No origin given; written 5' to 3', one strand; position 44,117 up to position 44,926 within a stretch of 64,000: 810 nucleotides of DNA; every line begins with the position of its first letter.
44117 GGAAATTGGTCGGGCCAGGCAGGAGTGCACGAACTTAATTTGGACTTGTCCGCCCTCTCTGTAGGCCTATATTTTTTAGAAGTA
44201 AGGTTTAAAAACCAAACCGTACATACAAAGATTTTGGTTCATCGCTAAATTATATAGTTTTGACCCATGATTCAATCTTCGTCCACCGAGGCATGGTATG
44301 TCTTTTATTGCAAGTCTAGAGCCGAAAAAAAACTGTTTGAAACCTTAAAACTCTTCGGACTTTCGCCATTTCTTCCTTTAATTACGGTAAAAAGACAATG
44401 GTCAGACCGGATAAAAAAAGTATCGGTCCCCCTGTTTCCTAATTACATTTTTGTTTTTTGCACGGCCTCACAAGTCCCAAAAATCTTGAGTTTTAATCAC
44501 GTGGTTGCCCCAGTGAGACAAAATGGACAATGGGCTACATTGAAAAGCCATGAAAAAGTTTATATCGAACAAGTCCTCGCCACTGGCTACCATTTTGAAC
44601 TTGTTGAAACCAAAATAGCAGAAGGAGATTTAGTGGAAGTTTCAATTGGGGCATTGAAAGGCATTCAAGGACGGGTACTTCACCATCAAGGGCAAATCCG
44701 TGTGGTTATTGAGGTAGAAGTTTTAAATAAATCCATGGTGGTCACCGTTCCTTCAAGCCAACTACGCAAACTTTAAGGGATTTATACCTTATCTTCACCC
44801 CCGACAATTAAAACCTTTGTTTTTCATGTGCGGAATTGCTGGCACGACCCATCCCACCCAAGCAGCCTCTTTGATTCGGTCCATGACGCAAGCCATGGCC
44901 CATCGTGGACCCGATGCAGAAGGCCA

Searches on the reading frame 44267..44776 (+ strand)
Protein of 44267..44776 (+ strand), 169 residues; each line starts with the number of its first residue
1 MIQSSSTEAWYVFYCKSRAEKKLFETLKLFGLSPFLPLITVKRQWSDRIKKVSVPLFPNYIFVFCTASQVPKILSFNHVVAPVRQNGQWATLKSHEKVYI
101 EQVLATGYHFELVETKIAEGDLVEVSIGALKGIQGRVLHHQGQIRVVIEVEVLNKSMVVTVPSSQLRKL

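Call 59: search_protein_families(library=pfam, proteins=[window:44267-44776:+], max_evalue=0.01)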
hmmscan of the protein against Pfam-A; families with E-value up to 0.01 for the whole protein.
window:44267-44776:+ (169 aa): 2 families
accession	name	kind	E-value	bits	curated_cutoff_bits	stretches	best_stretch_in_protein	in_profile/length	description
PF02357.24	NusG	-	6.9e-15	55.8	22.2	1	9-96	2-88/93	Transcription termination factor nusG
PF23284.2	KOW2_Spt5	-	6e-06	26.4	28.9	1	120-168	2-49/50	Transcription elongation factor SPT5, second KOW domain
